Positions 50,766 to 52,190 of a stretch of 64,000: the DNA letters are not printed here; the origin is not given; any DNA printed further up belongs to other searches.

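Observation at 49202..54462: Compact five-gene coupled biosynthetic operon: KAS III-like, GT2, cytochrome P450, fatty acyl-AMP/CoA ligase, NAD-dependent epimerase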

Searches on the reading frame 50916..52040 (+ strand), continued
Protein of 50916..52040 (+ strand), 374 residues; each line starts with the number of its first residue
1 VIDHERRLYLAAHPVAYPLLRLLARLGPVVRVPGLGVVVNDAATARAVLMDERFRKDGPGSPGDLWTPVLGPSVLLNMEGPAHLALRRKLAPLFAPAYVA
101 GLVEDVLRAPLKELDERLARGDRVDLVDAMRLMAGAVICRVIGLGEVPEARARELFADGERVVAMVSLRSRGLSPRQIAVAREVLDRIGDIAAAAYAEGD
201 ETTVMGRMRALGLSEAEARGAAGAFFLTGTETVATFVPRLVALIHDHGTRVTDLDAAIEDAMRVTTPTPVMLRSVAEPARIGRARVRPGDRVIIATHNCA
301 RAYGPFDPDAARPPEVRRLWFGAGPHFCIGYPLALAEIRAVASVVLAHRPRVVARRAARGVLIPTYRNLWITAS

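Call 61: search_protein_families(library=ncbifam, proteins=[L084:9193-10920:+, L085:9139-10590:+, L086:9188-10855:+, L087:9269-11011:+, L076:9125-10663:+, L084:10917-11828:+, L085:10590-11564:+, L086:10852-11739:+, L087:11008-11988:+, L076:10660-11592:+], max_evalue=1e-15)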
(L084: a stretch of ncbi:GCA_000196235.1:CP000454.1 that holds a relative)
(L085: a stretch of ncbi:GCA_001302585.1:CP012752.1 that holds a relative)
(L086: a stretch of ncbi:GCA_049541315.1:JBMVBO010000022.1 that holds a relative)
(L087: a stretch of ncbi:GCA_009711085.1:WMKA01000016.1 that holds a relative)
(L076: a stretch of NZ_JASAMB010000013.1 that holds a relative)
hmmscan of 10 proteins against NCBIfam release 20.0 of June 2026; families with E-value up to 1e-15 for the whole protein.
L084:9193-10920:+ (575 aa): 25 families
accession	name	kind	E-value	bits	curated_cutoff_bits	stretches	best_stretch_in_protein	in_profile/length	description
NF006754.0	PRK09274.1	equivalog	1.6e-45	155.3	478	1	208-415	170-368/555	fatty acid CoA ligase family protein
NF004837.0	PRK06187.1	subfamily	4.5e-38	130.8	476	1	212-545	169-507/531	long-chain-fatty-acid--CoA ligase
NF045786.1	OlefBLtnSynXan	equivalog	2.2e-30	105.6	900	0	10-104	4-102/544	olefin beta-lactone synthetase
TIGR01923.1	menE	equivalog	2.6e-28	99.1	330.15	1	214-495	114-385/442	o-succinylbenzoate--CoA ligase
NF005702.0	PRK07514.1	subfamily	2.1e-24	85.8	558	1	202-545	146-485/506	malonyl-CoA synthase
NF005877.1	PRK07824.1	equivalog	2.7e-24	86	345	1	395-561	194-362/362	o-succinylbenzoate--CoA ligase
NF004511.1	PRK05852.1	equivalog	1.8e-23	83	650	1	213-549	155-493/505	FadD7 family fatty acid--CoA ligase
NF005801.1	PRK07656.1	equivalog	2e-23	82.8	657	0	401-495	336-440/500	FadD3 family acyl-CoA ligase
TIGR01733.1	AA-adenyl-dom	subfamily_domain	6.4e-23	81.2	317.4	1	204-465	111-386/409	amino acid adenylation domain-containing protein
NF004114.0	PRK05605.1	equivalog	1.1e-22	80.1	766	0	415-544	418-553/575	long-chain-fatty-acid--CoA ligase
TIGR03208.1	cyc_hxne_CoA_lg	equivalog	1.7e-22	79.8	792.3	1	197-545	179-525/538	cyclohexanecarboxylate-CoA ligase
NF009071.0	PRK12406.1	subfamily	3.1e-22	78.7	701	1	207-544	148-486/510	acyl-CoA synthetase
TIGR03098.1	ligase_PEP_1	hypoth_equivalog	9.5e-22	77.1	592.35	0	441-557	400-514/517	acyl-CoA ligase (AMP-forming), exosortase A system-associated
NF005660.0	PRK07445.1-2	equivalog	1e-21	77.3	525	1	214-526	71-360/397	O-succinylbenzoic acid--CoA ligase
NF005714.0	PRK07529.1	subfamily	1.4e-21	76.5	632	0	412-547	418-563/640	acyl-CoA synthetase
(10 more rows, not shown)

L085:9139-10590:+ (483 aa): 40 families (the best 25 are shown)
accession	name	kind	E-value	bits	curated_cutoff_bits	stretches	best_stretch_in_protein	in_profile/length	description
NF004837.0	PRK06187.1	subfamily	9.9e-39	133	476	1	168-481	163-522/531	long-chain-fatty-acid--CoA ligase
NF005801.1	PRK07656.1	equivalog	8.8e-36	123.6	657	1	238-429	255-453/500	FadD3 family acyl-CoA ligase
NF004511.1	PRK05852.1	equivalog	1.7e-35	122.7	650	1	247-479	255-502/505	FadD7 family fatty acid--CoA ligase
NF006754.0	PRK09274.1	equivalog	1.6e-31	109.1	478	0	23-229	36-226/555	fatty acid CoA ligase family protein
TIGR01923.1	menE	equivalog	1.6e-30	106.4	330.15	1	248-476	203-441/442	o-succinylbenzoate--CoA ligase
NF005702.0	PRK07514.1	subfamily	5.1e-29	101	558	1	266-479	270-498/506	malonyl-CoA synthase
NF004114.0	PRK05605.1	equivalog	3.8e-27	94.8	766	1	279-479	350-567/575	long-chain-fatty-acid--CoA ligase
TIGR01733.1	AA-adenyl-dom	subfamily_domain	1.7e-24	86.4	317.4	1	30-381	1-380/409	amino acid adenylation domain-containing protein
NF006182.0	PRK08316.1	subfamily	1.8e-23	82.8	663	0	267-479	287-515/523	fatty acyl-CoA synthetase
NF038078.1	NRPS_MxcG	equivalog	2.5e-23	81.4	2300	1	263-480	713-959/1442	myxochelin non-ribosomal peptide synthetase MxcG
NF005877.1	PRK07824.1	equivalog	5.7e-23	81.6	345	1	247-479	134-360/362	o-succinylbenzoate--CoA ligase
TIGR03208.1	cyc_hxne_CoA_lg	equivalog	8.7e-22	77.5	792.3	0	266-479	310-538/538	cyclohexanecarboxylate-CoA ligase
NF006539.0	PRK09029.1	equivalog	1.2e-21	77.1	494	0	245-426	217-400/458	o-succinylbenzoate--CoA ligase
NF005676.0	PRK07470.1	equivalog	2.3e-21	76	774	0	335-479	377-527/544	acyl-CoA synthetase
NF005858.0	PRK07787.1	subfamily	3.6e-21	75.2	575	1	169-465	123-457/471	acyl-CoA synthetase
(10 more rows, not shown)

L086:9188-10855:+ (555 aa): 32 families (the best 25 are shown)
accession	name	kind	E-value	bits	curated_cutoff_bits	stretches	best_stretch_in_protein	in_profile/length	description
NF004837.0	PRK06187.1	subfamily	6.7e-41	140.1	476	1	203-544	160-523/531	long-chain-fatty-acid--CoA ligase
NF006754.0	PRK09274.1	equivalog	2.3e-38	131.7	478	1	68-540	41-544/555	fatty acid CoA ligase family protein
NF005801.1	PRK07656.1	equivalog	4e-30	104.9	657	1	47-477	6-441/500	FadD3 family acyl-CoA ligase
TIGR01923.1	menE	equivalog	3.8e-29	101.8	330.15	1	299-490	203-399/442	o-succinylbenzoate--CoA ligase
NF004114.0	PRK05605.1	equivalog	6.5e-29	100.7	766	1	205-527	213-554/575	long-chain-fatty-acid--CoA ligase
NF004511.1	PRK05852.1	equivalog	1.6e-27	96.3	650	1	50-540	7-501/505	FadD7 family fatty acid--CoA ligase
TIGR01733.1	AA-adenyl-dom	subfamily_domain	1.2e-26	93.5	317.4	1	71-469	2-408/409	amino acid adenylation domain-containing protein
NF038078.1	NRPS_MxcG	equivalog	4.2e-25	87.3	2300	1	314-544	706-961/1442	myxochelin non-ribosomal peptide synthetase MxcG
NF009233.0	PRK12583.1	subfamily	1.5e-24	86.3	832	1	218-529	206-537/558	fatty acid CoA ligase family protein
NF005877.1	PRK07824.1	equivalog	6.9e-23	81.3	345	1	213-542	42-361/362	o-succinylbenzoate--CoA ligase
NF005676.0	PRK07470.1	equivalog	1e-22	80.5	774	0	301-532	271-519/544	acyl-CoA synthetase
NF045786.1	OlefBLtnSynXan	equivalog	2e-22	79.3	900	1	66-372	35-328/544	olefin beta-lactone synthetase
TIGR03208.1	cyc_hxne_CoA_lg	equivalog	4.5e-22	78.5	792.3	1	208-528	190-526/538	cyclohexanecarboxylate-CoA ligase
NF005702.0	PRK07514.1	subfamily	6.8e-22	77.5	558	1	211-527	155-485/506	malonyl-CoA synthase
NF006572.0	PRK09088.1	equivalog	4.7e-21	75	696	1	210-541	137-485/491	acyl-CoA synthetase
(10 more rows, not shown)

L087:9269-11011:+ (580 aa): 38 families (the best 25 are shown)
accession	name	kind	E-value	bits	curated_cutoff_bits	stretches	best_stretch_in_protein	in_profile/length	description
NF006754.0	PRK09274.1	equivalog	8.6e-46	156.2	478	1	26-486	19-489/555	fatty acid CoA ligase family protein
NF004837.0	PRK06187.1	subfamily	5.6e-44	150.3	476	1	45-490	31-473/531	long-chain-fatty-acid--CoA ligase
NF004114.0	PRK05605.1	equivalog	2.5e-34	118.6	766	1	186-490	213-520/575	long-chain-fatty-acid--CoA ligase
TIGR01733.1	AA-adenyl-dom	subfamily_domain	1.2e-31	109.9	317.4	1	49-446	1-386/409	amino acid adenylation domain-containing protein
NF045786.1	OlefBLtnSynXan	equivalog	3.7e-31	108.2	900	1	24-486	13-482/544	olefin beta-lactone synthetase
NF005702.0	PRK07514.1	subfamily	3.2e-30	105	558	1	197-491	160-452/506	malonyl-CoA synthase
NF005857.1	PRK07786.1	exception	5e-27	94.6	733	1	195-483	167-458/513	fatty-acid--CoA ligase FadD5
NF005714.0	PRK07529.1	subfamily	5.5e-27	94.4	632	1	305-476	341-512/640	acyl-CoA synthetase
TIGR01923.1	menE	equivalog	6.6e-27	94.4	330.15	1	49-475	1-384/442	o-succinylbenzoate--CoA ligase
NF005676.0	PRK07470.1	equivalog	2.3e-26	92.5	774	1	307-485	298-476/544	acyl-CoA synthetase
NF004511.1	PRK05852.1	equivalog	2.3e-25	89.2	650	1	45-492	24-458/505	FadD7 family fatty acid--CoA ligase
NF005801.1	PRK07656.1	equivalog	2.3e-25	89.2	657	1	47-475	26-439/500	FadD3 family acyl-CoA ligase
NF005463.0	PRK07059.1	subfamily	3.7e-25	88.4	869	1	263-485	286-503/557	long-chain-fatty-acid--CoA ligase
NF006182.0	PRK08316.1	subfamily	6.5e-25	87.6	663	1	43-486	31-464/523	fatty acyl-CoA synthetase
NF009233.0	PRK12583.1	subfamily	7e-25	87.4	832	1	200-485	207-497/558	fatty acid CoA ligase family protein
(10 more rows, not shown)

L076:9125-10663:+ (512 aa): 51 families (the best 25 are shown)
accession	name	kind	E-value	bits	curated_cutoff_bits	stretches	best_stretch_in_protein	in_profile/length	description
NF004837.0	PRK06187.1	subfamily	5.5e-45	153.6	476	1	167-508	160-524/531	long-chain-fatty-acid--CoA ligase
NF006754.0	PRK09274.1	equivalog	1.8e-38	132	478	1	5-358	7-368/555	fatty acid CoA ligase family protein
TIGR01923.1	menE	equivalog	1.5e-35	123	330.15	1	33-502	3-442/442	o-succinylbenzoate--CoA ligase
NF005801.1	PRK07656.1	equivalog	3.7e-35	121.5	657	1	8-444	6-445/500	FadD3 family acyl-CoA ligase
NF004511.1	PRK05852.1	equivalog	2.4e-34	118.8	650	1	8-505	4-503/505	FadD7 family fatty acid--CoA ligase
NF005702.0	PRK07514.1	subfamily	4.8e-34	117.6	558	1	165-508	145-502/506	malonyl-CoA synthase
NF004114.0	PRK05605.1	equivalog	3.7e-30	104.8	766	1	174-508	218-571/575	long-chain-fatty-acid--CoA ligase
NF009071.0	PRK12406.1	subfamily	2.3e-29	102.2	701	0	381-505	381-501/510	acyl-CoA synthetase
NF002966.0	PRK03640.1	equivalog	2e-28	99.3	556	1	174-507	138-481/483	o-succinylbenzoate--CoA ligase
NF005676.0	PRK07470.1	equivalog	2.5e-28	99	774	1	353-506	373-529/544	acyl-CoA synthetase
NF005714.0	PRK07529.1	subfamily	4.5e-28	98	632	1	11-510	38-580/640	acyl-CoA synthetase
NF006572.0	PRK09088.1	equivalog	7.5e-28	97.4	696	1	260-508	232-489/491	acyl-CoA synthetase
TIGR01733.1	AA-adenyl-dom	subfamily_domain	7e-27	94.3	317.4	1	31-409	1-386/409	amino acid adenylation domain-containing protein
NF009233.0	PRK12583.1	subfamily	4e-25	88.2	832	1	175-508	199-552/558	fatty acid CoA ligase family protein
NF004758.0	PRK06087.1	equivalog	8.9e-25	87.1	736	1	5-506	26-535/548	medium-chain fatty-acid--CoA ligase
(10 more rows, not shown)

L084:10917-11828:+ (303 aa): 3 families
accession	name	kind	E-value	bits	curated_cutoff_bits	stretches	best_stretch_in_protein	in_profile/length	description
NF042422.1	oxyalk_red_OleD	equivalog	6.3e-30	104.7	580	1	1-288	1-314/329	2-alkyl-3-oxoalkanoate reductase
NF042423.1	oxyalk_red_Shew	equivalog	3.7e-23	82.1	580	1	2-288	10-321/331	2-alkyl-3-oxoalkanoate reductase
TIGR03466.1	HpnA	hypoth_equivalog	4e-16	58.8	367.65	0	3-300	3-322/327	hopanoid-associated sugar epimerase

L085:10590-11564:+ (324 aa): 2 families
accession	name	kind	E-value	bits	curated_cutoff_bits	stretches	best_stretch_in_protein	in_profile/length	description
NF042422.1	oxyalk_red_OleD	equivalog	1.7e-36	126.3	580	1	1-289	1-320/329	2-alkyl-3-oxoalkanoate reductase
NF042423.1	oxyalk_red_Shew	equivalog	3.8e-27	95.2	580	1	5-284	13-322/331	2-alkyl-3-oxoalkanoate reductase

L086:10852-11739:+ (295 aa): 3 families
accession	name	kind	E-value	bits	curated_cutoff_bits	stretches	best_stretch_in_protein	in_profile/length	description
NF042422.1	oxyalk_red_OleD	equivalog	6.2e-39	134.3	580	1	1-285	1-314/329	2-alkyl-3-oxoalkanoate reductase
NF042423.1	oxyalk_red_Shew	equivalog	1.6e-29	103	580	1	48-285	71-321/331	2-alkyl-3-oxoalkanoate reductase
TIGR03466.1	HpnA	hypoth_equivalog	3.3e-17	62.4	367.65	0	48-286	65-309/327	hopanoid-associated sugar epimerase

L087:11008-11988:+ (326 aa): 3 families
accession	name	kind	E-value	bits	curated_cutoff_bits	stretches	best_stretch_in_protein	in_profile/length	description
NF042422.1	oxyalk_red_OleD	equivalog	7.8e-35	120.8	580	1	1-315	1-313/329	2-alkyl-3-oxoalkanoate reductase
NF042423.1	oxyalk_red_Shew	equivalog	4.5e-25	88.4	580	1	2-315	10-320/331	2-alkyl-3-oxoalkanoate reductase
TIGR03466.1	HpnA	hypoth_equivalog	9.3e-16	57.6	367.65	0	1-297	1-289/327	hopanoid-associated sugar epimerase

L076:10660-11592:+ (310 aa): 3 families
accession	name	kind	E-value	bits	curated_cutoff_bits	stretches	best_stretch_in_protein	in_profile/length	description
NF042422.1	oxyalk_red_OleD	equivalog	6.2e-43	147.4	580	1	1-300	1-314/329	2-alkyl-3-oxoalkanoate reductase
NF042423.1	oxyalk_red_Shew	equivalog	1.7e-40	139.1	580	1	2-300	10-321/331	2-alkyl-3-oxoalkanoate reductase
TIGR03466.1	HpnA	hypoth_equivalog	3.3e-17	62.4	367.65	1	3-304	3-312/327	hopanoid-associated sugar epimerase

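Call 77: predict_structure(alignment_id=A8)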
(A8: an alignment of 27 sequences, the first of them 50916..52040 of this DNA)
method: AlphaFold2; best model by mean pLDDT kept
length: 374 residues; sequences in the alignment: 27
mean_pLDDT: 90.2   pTM: 0.89
mean pLDDT of the five models: 90.2, 89.1, 88.8, 88.6, 88.4
residues with pLDDT >= 90: 246; 70-90: 123; 50-70: 4; < 50: 1
segments of 3 or more residues with pLDDT < 50: none
pLDDT, mean of each block of 10 residues (from residue 1): 81 91 94 92 93 86 84 77 89 92 95 98 97 93 91 91 83 90 93 96 94 92 85 89 89 91 85 93 94 91 87 84 77 94 96 95 93 95
secondary structure, 60 per line:
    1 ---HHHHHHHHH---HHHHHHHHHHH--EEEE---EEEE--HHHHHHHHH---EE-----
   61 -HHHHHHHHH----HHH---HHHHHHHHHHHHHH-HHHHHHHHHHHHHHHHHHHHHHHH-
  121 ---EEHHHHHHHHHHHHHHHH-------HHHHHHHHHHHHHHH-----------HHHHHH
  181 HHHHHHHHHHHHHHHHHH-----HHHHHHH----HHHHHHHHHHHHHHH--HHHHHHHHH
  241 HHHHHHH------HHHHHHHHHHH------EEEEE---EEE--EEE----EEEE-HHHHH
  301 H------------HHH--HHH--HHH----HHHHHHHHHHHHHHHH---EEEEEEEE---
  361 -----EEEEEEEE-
elements in order: H4-12 H16-26 E29-32 E36-39 H42-50 H62-70 H81-94 H96-119 H126-141 H149-163 H175-198 H204-210 H215-229 H232-247 H254-264 E271-275 E279-281 E284-286 E291-294 H296-301 H331-346 E350-357 E366-373

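Call 80: fold_search(model_id=the predicted structure, library=pdb)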
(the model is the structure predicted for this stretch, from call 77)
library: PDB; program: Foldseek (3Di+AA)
matches with E <= 10: 1637; with E <= 0.001: 1625
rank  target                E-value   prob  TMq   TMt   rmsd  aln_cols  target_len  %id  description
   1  5cje                  1.9e-16  1.00  0.77  0.74   4.7       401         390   27  Structure of CYP107L2 (released 2016-07-20)
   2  5cwe_A                3.5e-16  1.00  0.77  0.74   4.1       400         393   28  Structure of CYP107L2 from Streptomyces avermitilis with lauric acid (released 2016-08-03)
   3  3buj                  3.5e-16  1.00  0.74  0.71   4.9       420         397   24  Crystal Structure of CalO2 (released 2008-04-29)
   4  3ejb_B                2.5e-15  1.00  0.79  0.78   3.8       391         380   19  Crystal Structure of P450BioI in complex with tetradecanoic acid ligated Acyl Carrier Protein (released 2008-10-07)
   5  3r9b_A                2.7e-15  1.00  0.77  0.74   4.1       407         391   23  Crystal structure of Mycobacterium smegmatis CYP164A2 in ligand free state (released 2012-04-04)
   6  6kfw                  2.9e-15  1.00  0.76  0.71   4.1       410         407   22  The cytochrome P450 enzyme CxnD for C-S bond formation in chuangxinmycin biosynthesis (released 2020-07-15)
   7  2z3t_C                3.0e-15  1.00  0.73  0.71   4.7       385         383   24  Crystal Structure of Substrate Free Cytochrome P450 StaP (CYP245A1) (released 2007-07-03)
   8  2jjo                  3.5e-15  1.00  0.79  0.75   3.7       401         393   22  Structure of cytochrome P450 EryK in complex with its natural substrate erD (released 2009-07-14)
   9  3eje_F                3.6e-15  1.00  0.79  0.78   3.7       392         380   19  Crystal Structure of P450BioI in complex with octadec-9Z-enoic acid ligated Acyl Carrier Protein (released 2008-10-07)
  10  6zi3_B                4.4e-15  1.00  0.75  0.70   4.1       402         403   24  Crystal structure of OleP-6DEB bound to L-rhamnose (released 2020-10-21)
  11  3ejd_B                4.8e-15  1.00  0.79  0.77   3.8       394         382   19  Crystal Structure of P450BioI in complex with hexadec-9Z-enoic acid ligated Acyl Carrier Protein (released 2008-10-07)
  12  7y98_A                4.8e-15  1.00  0.78  0.77   3.8       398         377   17  Crystal structure of CYP109B4 from Bacillus Sonorensis in complex with Testosterone (released 2023-05-03)
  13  6xa3                  4.8e-15  1.00  0.69  0.64   5.3       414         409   23  Structure of the ligand free P450 monooxygenase TamI (released 2021-06-23)
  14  3ejd_D                5.0e-15  1.00  0.79  0.77   3.7       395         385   19  Crystal Structure of P450BioI in complex with hexadec-9Z-enoic acid ligated Acyl Carrier Protein (released 2008-10-07)
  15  3ejb_F                5.3e-15  1.00  0.80  0.79   3.6       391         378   18  Crystal Structure of P450BioI in complex with tetradecanoic acid ligated Acyl Carrier Protein (released 2008-10-07)
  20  3zkp                  7.6e-15  1.00  0.79  0.76   3.7       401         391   22  Structure of a mutant of P450 EryK in complex with erythromycin B. (released 2013-05-01)
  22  2c6h_A                7.6e-15  1.00  0.76  0.73   4.3       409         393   24  Crystal structure of YC-17-bound cytochrome P450 PikC (CYP107L1) (released 2006-07-03)
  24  7xbn_A                8.4e-15  1.00  0.75  0.72   4.6       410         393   23  Crystal Structure of YC-17-bound cytochrome P450 PikC with the unnatural amino acid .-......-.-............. incorpora (released 2023-02-15)
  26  8yhn                  8.8e-15  1.00  0.80  0.76   5.0       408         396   20  Crystal structure of Cytochrome P450 107P2 from streptomyces avermitilis (released 2025-03-05)
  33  2z3u                  1.3e-14  1.00  0.74  0.68   4.9       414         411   23  Crystal Structure of Chromopyrrolic Acid Bound Cytochrome P450 StaP (CYP245A1) (released 2007-07-03)
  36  9cjg_B                1.3e-14  1.00  0.76  0.74   4.8       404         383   22  P450-G9 from Actinokineospora terrae, a non-canonical, serine-ligated cytochrome P450 in the ligand-free, closed confo (released 2025-03-12)
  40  3p3l_A                1.5e-14  1.00  0.74  0.69   4.1       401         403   20  Crystal Structure of the Cytochrome P450 monooxygenase AurH (wildtype) from Streptomyces Thioluteus (released 2011-02-16)
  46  3p3o                  1.8e-14  1.00  0.73  0.66   4.4       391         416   21  Crystal Structure of the Cytochrome P450 Monooxygenase AurH (ntermII) from Streptomyces Thioluteus (released 2011-02-16)
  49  8gue_B                2.0e-14  1.00  0.76  0.72   4.4       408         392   24  Crystal Structure of narbomycin-bound cytochrome P450 PikC with the unnatural amino acid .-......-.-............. inco (released 2023-02-15)
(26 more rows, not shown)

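Call 88: search_dna_similar(query=window:50916-52040:+, collection=plasmids, mode=protein, max_evalue=1e-30, max_rows=15)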
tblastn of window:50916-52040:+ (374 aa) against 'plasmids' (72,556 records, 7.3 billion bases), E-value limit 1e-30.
No match.

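Call 89: find_encoding_contigs(protein=P0154, flank=7000, max_places=1)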
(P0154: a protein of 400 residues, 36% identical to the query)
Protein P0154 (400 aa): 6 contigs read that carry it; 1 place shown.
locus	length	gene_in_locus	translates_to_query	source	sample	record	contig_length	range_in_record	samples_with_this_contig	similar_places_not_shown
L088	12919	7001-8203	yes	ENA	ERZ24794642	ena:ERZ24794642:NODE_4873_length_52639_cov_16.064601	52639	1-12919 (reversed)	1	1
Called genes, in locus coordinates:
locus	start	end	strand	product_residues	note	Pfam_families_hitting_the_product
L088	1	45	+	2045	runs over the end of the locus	PF00069:Pkinase, PF07714:PK_Tyr_Ser-Thr, PF13418:Beta-prop_TYW4 (faint), PF25210:Kelch_FKB95 (faint), PF13415:Beta-prop_FBX42 (weak), PF13385:Laminin_G_3, PF24684:Vgb_lyase (weak), PF01436:NHL, +9 more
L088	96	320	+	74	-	PF01436:NHL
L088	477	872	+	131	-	-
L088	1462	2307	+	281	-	PF04909:Amidohydro_2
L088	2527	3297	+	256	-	PF04445:SAM_MT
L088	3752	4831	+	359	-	PF02615:Ldh_2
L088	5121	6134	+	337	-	PF00108:Thiolase_N (weak), PF08545:ACP_syn_III, PF08541:ACP_syn_III_C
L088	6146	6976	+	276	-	PF00535:Glycos_transf_2, PF10111:Glyco_tranf_2_2 (faint), PF13641:Glyco_tranf_2_3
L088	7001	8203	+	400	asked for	PF00067:p450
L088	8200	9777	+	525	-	PF00501:AMP-binding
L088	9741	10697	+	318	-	PF01073:3Beta_HSD, PF01370:Epimerase, PF04321:RmlD_sub_bind, PF13460:NAD_binding_10 (weak), PF16363:GDP_Man_Dehyd, PF07993:NAD_binding_4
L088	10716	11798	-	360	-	PF12158:DUF3592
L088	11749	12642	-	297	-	PF00092:VWA, PF13519:VWA_2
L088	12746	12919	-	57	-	?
